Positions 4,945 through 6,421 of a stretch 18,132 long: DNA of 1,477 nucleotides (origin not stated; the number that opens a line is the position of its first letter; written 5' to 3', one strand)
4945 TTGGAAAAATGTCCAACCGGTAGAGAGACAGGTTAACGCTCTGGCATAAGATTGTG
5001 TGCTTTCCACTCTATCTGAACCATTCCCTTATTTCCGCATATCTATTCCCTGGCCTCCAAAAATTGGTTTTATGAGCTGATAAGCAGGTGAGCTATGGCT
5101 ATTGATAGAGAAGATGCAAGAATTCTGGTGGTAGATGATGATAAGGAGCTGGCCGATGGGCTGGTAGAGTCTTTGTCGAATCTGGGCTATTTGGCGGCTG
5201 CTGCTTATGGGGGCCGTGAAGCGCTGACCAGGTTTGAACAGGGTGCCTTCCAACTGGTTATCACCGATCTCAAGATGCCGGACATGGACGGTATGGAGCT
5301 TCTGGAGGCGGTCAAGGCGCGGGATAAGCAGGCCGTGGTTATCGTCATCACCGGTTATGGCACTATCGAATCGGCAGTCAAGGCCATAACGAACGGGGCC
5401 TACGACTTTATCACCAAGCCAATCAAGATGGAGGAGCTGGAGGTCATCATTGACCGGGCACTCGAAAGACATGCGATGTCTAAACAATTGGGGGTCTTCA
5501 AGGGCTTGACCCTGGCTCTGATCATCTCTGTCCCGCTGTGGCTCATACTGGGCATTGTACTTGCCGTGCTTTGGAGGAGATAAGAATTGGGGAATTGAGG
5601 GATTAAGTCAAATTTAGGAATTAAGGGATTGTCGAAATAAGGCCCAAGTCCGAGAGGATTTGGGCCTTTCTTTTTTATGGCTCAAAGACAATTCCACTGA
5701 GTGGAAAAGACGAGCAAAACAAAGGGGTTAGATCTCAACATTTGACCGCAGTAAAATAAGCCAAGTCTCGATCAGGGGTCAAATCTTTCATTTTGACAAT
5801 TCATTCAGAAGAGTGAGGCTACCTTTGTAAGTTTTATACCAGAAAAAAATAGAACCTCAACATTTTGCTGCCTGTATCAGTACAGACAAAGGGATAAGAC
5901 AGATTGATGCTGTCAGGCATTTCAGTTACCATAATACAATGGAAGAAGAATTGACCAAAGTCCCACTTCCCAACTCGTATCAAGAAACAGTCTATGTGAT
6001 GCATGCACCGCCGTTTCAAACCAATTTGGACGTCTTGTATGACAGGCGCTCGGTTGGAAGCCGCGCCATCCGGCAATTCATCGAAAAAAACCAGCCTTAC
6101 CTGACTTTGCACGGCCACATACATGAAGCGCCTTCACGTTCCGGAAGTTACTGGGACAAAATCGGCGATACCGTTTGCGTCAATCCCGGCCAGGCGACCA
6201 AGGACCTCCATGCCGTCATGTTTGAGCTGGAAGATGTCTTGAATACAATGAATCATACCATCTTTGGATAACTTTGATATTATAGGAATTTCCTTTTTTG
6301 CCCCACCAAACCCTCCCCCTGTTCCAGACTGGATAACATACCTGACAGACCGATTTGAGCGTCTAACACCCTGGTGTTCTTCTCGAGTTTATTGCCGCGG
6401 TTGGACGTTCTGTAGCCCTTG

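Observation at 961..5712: Direct ~615-bp duplication of a response-regulator gene brackets a 3.5-kb toxin-antitoxin/debris insert, and its non-coding tail is better conserved than the CDS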

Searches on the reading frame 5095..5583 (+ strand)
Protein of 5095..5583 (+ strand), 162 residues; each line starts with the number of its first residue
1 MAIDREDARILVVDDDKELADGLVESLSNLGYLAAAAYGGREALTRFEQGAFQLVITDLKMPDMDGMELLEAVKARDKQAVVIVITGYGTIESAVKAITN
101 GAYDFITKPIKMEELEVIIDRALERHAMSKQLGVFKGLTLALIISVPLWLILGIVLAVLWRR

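Call 6: search_protein_families(library=pfam, proteins=[window:5095-5583:+], max_evalue=0.01)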
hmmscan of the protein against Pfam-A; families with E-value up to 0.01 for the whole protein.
window:5095-5583:+ (162 aa): 2 families
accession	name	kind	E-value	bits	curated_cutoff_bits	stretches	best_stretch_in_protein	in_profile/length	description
PF00072.30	Response_reg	-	1.3e-28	99.8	30.2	1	10-119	1-110/111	Response regulator receiver domain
PF20161.5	VpsR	-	6.2e-05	23.1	23.7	1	20-119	20-120/121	VpsR domain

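Call 10: find_encoding_contigs(protein=window:5095-5583:+, flank=10000, max_places=10)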
Protein window:5095-5583:+ (162 aa): no gene with exactly this product is on record in the collection.

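Call 11: find_homologous_proteins(query=window:5095-5580:+, max_evalue=1e-10)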
Query seq(162 aa) (162 aa): 2159 proteins with E <= 1e-10 among 3426 candidates; the best 120 are listed.
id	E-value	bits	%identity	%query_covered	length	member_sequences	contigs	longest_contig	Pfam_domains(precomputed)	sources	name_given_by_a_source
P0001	3.2e-95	334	100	100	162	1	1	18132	PF00072.31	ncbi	-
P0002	2.2e-94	332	99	100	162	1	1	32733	PF00072.31,PF20161.6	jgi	-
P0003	1.9e-87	309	92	100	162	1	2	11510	PF00072.31,PF20161.6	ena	-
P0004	2.1e-85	302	89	99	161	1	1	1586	PF00072.31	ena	-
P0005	1.6e-84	300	89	99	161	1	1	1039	PF00072.31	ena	-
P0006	1.7e-84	300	89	100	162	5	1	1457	PF00072.31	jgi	jgi:DNA-binding NtrC family response regulator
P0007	4.7e-84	298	88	99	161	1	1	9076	PF00072.31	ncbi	-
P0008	7.3e-84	297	87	100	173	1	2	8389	PF00072.31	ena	-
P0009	5.4e-83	295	87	99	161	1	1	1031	PF00072.31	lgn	-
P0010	1.6e-81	290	87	99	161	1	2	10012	PF00072.31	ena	-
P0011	1.8e-81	290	86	100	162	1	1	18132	PF00072.31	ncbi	-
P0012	2.3e-81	289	85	99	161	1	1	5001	PF00072.31,PF20161.6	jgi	jgi:DNA-binding NtrC family response regulator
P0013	2.4e-81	289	85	99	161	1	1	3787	PF00072.31,PF20161.6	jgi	jgi:DNA-binding NtrC family response regulator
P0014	4.3e-81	288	83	99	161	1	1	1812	PF00072.31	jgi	-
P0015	1.7e-80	286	84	99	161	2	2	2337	PF00072.31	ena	-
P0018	2.0e-78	280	83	100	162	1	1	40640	PF00072.31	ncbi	-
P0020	2.6e-78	279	82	99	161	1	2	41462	PF00072.31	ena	-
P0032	5.7e-76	272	80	100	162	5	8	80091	PF00072.31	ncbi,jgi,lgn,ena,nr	ncbi:MAG: response regulator [Deltaproteobacteria bacterium]|nr:response regulator [Deltaproteobacte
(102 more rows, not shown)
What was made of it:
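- The window is an entire 18,132-bp metagenome-derived contig (call 11).
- Tried and rejected: Homologues had to be reached through the protein search instead (call 11).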

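Call 12: find_encoding_contigs(protein=P0002, flank=10000, max_places=4)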
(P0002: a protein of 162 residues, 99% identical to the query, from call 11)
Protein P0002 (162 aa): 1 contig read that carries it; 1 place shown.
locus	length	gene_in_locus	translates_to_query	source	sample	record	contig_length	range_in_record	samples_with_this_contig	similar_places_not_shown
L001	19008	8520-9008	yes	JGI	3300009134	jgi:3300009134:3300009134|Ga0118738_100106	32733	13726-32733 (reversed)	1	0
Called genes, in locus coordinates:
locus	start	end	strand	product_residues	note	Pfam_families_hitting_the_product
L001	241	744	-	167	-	PF08308:PEGA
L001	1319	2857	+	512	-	PF13271:DUF4062, PF13749:HATPase_c_4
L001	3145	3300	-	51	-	-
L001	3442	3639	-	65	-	-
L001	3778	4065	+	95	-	-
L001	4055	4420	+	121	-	PF20126:TumE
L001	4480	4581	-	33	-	-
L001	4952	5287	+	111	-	-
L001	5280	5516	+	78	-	PF07927:HicA_toxin (weak)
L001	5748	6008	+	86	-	-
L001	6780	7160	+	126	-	-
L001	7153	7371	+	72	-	PF07927:HicA_toxin (weak)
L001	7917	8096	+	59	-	PF05015:HigB-like_toxin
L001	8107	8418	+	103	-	PF12844:HTH_19 (faint), PF01381:HTH_3, PF13443:HTH_26 (weak)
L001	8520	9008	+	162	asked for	PF20161:VpsR (weak), PF00072:Response_reg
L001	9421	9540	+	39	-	-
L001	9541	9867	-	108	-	PF02452:PemK_toxin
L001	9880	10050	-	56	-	-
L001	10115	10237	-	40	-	-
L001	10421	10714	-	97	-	PF12441:CopG_antitoxin (weak)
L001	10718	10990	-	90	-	PF04365:BrnT_toxin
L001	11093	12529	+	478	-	PF13727:CoA_binding_3, PF02397:Bac_transf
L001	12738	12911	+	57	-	-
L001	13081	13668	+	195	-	-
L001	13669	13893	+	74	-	-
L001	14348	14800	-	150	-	PF01850:PIN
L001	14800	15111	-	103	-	-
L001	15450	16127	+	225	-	-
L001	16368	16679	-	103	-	-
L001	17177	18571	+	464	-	PF03631:Virul_fac_BrkB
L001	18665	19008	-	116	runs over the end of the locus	-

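Call 13: find_encoding_contigs(protein=P0003, flank=10000, max_places=4)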
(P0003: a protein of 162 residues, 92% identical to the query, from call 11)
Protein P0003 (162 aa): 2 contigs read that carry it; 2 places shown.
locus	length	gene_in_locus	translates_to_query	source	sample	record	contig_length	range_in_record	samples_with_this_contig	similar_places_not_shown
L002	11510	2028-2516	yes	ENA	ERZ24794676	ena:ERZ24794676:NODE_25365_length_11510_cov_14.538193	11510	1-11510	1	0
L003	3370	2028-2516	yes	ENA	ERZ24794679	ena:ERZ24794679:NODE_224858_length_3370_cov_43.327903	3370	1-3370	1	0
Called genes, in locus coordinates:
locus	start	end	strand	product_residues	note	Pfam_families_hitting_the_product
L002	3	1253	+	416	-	?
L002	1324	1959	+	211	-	PF13414:TPR_11 (faint), PF13431:TPR_17 (faint)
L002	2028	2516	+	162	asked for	PF20161:VpsR (weak), PF00072:Response_reg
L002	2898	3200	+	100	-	PF00132:Hexapep, PF14602:Hexapep_2 (weak)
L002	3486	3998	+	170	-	-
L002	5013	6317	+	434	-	PF01548:DEDD_Tnp_IS110, PF02371:Transposase_20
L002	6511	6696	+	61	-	-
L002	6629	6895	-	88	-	PF15731:MqsA_antitoxin (weak)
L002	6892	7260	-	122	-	PF14076:DUF4258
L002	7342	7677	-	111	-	-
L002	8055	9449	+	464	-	PF04015:DUF362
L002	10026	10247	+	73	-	-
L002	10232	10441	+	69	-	-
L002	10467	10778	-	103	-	-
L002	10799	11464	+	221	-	PF02310:B12-binding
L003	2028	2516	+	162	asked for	PF20161:VpsR (weak), PF00072:Response_reg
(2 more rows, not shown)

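Call 20: find_encoding_contigs(protein=P0018, flank=6000, max_places=3)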
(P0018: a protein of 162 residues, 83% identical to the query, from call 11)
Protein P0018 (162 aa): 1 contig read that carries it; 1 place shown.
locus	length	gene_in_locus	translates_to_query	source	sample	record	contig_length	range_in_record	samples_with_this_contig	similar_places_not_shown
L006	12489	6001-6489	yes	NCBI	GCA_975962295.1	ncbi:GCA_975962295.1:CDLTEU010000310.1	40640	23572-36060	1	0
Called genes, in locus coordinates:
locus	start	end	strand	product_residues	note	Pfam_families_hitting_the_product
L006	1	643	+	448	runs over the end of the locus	PF04932:Wzy_C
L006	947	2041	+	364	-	PF00534:Glycos_transf_1, PF20706:GT4-conflict, PF13692:Glyco_trans_1_4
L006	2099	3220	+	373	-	PF00534:Glycos_transf_1, PF13692:Glyco_trans_1_4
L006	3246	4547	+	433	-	PF13439:Glyco_transf_4 (weak), PF13579:Glyco_trans_4_4 (weak), PF13524:Glyco_trans_1_2 (faint), PF00534:Glycos_transf_1, PF13692:Glyco_trans_1_4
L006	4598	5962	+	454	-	PF13727:CoA_binding_3, PF02397:Bac_transf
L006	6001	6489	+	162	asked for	PF00072:Response_reg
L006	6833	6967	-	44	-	-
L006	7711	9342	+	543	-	PF04773:FecR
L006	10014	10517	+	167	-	PF05103:DivIVA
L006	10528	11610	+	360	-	PF00437:T2SSE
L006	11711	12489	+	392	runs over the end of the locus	PF00437:T2SSE, PF13401:AAA_22 (weak)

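Call 21: find_encoding_contigs(protein=P0020, flank=6000, max_places=3)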
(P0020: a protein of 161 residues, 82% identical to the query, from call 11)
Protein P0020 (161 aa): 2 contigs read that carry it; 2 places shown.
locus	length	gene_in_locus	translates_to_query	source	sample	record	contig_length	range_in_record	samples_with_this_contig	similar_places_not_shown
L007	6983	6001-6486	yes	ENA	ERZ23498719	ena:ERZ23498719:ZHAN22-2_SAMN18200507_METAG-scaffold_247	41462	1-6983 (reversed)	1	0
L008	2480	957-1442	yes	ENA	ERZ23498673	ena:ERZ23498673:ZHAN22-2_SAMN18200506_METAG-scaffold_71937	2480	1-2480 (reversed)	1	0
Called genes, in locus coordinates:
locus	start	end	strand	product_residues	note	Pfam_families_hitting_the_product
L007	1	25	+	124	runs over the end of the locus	PF05635:23S_rRNA_IVP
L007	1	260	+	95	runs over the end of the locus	-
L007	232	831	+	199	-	PF13580:SIS_2, PF01380:SIS (weak)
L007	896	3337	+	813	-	-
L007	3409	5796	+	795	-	PF04932:Wzy_C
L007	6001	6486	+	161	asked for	PF00072:Response_reg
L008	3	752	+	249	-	?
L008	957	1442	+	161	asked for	PF00072:Response_reg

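Call 22: find_encoding_contigs(protein=P0032, flank=6000, max_places=4)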
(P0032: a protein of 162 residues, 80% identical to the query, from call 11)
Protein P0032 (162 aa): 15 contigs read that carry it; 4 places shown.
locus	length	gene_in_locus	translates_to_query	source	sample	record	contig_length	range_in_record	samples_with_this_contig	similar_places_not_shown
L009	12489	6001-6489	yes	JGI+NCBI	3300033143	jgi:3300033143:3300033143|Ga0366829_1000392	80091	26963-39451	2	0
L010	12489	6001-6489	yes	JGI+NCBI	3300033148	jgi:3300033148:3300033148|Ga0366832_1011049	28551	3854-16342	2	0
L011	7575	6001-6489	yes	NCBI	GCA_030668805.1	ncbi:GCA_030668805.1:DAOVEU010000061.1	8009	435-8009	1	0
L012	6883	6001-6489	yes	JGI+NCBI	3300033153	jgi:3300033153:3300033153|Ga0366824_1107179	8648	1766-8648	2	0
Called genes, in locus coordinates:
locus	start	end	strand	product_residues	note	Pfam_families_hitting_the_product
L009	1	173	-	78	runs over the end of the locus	-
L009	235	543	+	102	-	PF03266:NTPase_1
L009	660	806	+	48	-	-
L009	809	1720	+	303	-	PF18860:AbiJ_NTD3, PF14355:Abi_C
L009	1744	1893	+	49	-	-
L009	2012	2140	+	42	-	PF00216:Bac_DNA_binding (weak)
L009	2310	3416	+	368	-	PF13749:HATPase_c_4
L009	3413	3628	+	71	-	-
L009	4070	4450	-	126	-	PF01850:PIN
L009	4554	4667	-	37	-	-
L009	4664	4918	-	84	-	PF15937:PrlF_antitoxin, PF04014:MazE_antitoxin (weak)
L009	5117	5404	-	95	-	PF05016:ParE_toxin, PF15781:ParE-like_toxin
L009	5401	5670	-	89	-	PF02604:PhdYeFM_antitox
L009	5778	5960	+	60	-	-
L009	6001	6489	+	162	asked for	PF00072:Response_reg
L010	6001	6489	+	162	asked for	PF00072:Response_reg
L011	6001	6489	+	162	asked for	PF00072:Response_reg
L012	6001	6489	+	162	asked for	PF00072:Response_reg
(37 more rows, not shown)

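Call 25: find_encoding_contigs(protein=P0007, flank=6000, max_places=3)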
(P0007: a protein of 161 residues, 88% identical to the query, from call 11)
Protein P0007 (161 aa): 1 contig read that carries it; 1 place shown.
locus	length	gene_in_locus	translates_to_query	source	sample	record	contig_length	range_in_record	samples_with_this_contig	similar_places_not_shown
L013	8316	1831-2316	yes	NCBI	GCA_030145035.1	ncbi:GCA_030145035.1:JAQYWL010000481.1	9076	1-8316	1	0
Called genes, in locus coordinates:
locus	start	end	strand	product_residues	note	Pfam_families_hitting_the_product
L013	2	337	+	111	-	?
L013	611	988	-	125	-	PF13635:DUF4143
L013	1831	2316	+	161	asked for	PF00072:Response_reg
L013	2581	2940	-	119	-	PF25212:HVO_A0114, PF01047:MarR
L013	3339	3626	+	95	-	PF00216:Bac_DNA_binding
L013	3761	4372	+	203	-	PF06226:DUF1007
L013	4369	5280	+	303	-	PF03824:NicO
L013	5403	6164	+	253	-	PF01925:TauE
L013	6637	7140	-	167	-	-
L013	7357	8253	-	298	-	PF01520:Amidase_3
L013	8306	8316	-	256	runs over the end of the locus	?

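Call 26: find_encoding_contigs(protein=P0008, flank=6000, max_places=3)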
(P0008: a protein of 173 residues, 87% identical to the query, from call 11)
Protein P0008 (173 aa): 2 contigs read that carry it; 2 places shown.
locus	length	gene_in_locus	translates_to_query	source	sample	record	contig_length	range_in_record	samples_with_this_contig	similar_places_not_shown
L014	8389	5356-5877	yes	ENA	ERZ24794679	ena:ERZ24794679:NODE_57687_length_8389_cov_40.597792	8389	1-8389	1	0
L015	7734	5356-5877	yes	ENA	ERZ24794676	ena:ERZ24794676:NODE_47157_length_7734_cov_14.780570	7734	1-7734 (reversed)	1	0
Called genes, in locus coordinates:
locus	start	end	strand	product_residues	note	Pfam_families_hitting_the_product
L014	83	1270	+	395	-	PF13439:Glyco_transf_4, PF13579:Glyco_trans_4_4, PF00534:Glycos_transf_1, PF13692:Glyco_trans_1_4, PF13524:Glyco_trans_1_2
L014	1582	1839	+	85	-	-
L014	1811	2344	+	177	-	PF11848:DUF3368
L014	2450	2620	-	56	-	-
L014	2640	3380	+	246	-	PF03808:Glyco_tran_WecG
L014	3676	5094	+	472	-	PF13727:CoA_binding_3, PF02397:Bac_transf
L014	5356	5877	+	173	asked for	PF00072:Response_reg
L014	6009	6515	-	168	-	PF03205:MobB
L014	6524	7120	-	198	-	-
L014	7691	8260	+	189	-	PF10646:Germane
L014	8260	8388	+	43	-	?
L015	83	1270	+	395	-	PF13439:Glyco_transf_4, PF13579:Glyco_trans_4_4, PF00534:Glycos_transf_1, PF13692:Glyco_trans_1_4, PF13524:Glyco_trans_1_2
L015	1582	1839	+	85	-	-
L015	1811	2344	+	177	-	PF11848:DUF3368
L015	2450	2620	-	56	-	-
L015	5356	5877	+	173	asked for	PF00072:Response_reg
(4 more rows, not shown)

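Call 27: find_encoding_contigs(protein=P0010, flank=6000, max_places=3)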
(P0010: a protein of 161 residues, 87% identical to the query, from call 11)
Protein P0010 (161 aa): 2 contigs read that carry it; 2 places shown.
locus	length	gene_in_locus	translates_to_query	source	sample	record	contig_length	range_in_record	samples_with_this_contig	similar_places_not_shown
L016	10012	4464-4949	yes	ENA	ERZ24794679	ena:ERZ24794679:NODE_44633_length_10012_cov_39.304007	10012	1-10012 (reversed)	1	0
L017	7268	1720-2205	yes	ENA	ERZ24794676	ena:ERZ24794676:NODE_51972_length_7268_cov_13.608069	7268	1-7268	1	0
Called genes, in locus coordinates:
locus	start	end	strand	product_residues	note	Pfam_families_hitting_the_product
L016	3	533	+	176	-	?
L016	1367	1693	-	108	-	PF02452:PemK_toxin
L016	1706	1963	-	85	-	-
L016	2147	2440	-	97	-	PF12441:CopG_antitoxin (weak)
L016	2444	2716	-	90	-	PF04365:BrnT_toxin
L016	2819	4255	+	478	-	PF13727:CoA_binding_3, PF02397:Bac_transf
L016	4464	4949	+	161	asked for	PF00072:Response_reg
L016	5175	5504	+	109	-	PF14076:DUF4258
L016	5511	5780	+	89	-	-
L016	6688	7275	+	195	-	-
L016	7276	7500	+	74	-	-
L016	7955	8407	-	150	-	PF01850:PIN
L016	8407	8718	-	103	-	-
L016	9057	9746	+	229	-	-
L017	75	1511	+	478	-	PF13727:CoA_binding_3, PF02397:Bac_transf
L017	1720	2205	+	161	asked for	PF00072:Response_reg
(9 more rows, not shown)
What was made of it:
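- Closest known: Stand-alone receiver-domain response regulators. Different: Its conserved neighbourhood is an EPS glycosyl-transferase cluster (calls 20, 22, 26, 27).
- Related contigs break inside or next to RR genes, for example L016 starts in RR-B and L007 ends just after the gene (calls 21, 27).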

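Call 38: search_protein_families(library=ncbifam, proteins=[window:5095-5583:+], max_evalue=0.001)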
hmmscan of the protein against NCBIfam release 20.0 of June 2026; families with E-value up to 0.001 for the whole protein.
window:5095-5583:+ (162 aa): 101 families (the best 25 are shown)
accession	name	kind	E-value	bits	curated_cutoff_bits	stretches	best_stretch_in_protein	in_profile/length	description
NF008469.0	PRK11361.1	equivalog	1.2e-29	103.3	714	1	8-132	5-129/461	acetoacetate metabolism transcriptional regulator AtoC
NF051870.1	NAssimRespRegNtrX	equivalog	2e-27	96.2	600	1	9-130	3-126/452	nitrogen assimilation response regulator NtrX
NF053512.1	nitric_RR_NosR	exception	3e-26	92.4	400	1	10-131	1-123/422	response regulator c-di-GMP phosphodiesterase, NosR family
TIGR01818.1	ntrC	equivalog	3.7e-24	85.4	558.6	1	10-132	1-123/463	nitrogen regulation protein NR(I)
NF047793.1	ResRegPgtA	equivalog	7.8e-24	84.2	650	1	6-126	4-124/414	two-component system response regulator PgtA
NF011695.0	PRK15115.1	equivalog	1.3e-23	83.5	763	1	4-128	3-127/445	two-component system response regulator GlrR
NF006900.1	PRK09390.1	equivalog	1.5e-23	83.4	255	1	7-129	4-126/203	response regulator FixJ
NF007689.0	PRK10365.1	equivalog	1.2e-22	80.3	760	1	5-125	3-123/441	sigma-54-dependent response regulator transcription factor ZraR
NF041946.1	LuxO_transreg_Vib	equivalog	2e-22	79.7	800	1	27-130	16-119/463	quorum-sensing sigma-54 dependent transcriptional regulator LuxO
NF007928.2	PRK10643.1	equivalog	3.2e-21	76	330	1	9-127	2-120/216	two-component system response regulator PmrA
NF045505.1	RR_RssB_Pseudo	equivalog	1.1e-20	74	700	1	6-128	4-127/394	two-component system response regulator RssB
TIGR01387.1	cztR_silR_copR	subfamily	4.4e-20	72.3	279.2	1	10-131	1-122/218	heavy metal response regulator transcription factor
NF012023.0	PRK15479.1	equivalog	6.1e-20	71.7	337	1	9-129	2-121/224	transcriptional regulator TctD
NF033791.1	ActR_PrrA_rreg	equivalog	7.7e-20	71.6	250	1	8-121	2-115/173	ActR/PrrA/RegA family redox response regulator transcription factor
NF008176.1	PRK10923.1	equivalog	4.6e-19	68.4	620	1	9-130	5-126/469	nitrogen regulation protein NR(I)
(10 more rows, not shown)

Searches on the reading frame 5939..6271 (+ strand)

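Call 6: search_protein_families(library=pfam, proteins=[window:5939-6271:+], max_evalue=0.01)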
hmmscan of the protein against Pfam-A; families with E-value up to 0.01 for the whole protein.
window:5939-6271:+ (110 aa): 2 families
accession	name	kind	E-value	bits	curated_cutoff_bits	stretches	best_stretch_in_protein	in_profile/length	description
PF12850.12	Metallophos_2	-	5e-05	23.8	27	1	16-91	82-140/154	Calcineurin-like phosphoesterase superfamily domain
PF14582.11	Metallophos_3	-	0.001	18.9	28.2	1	15-93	174-246/259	Metallophosphoesterase, calcineurin superfamily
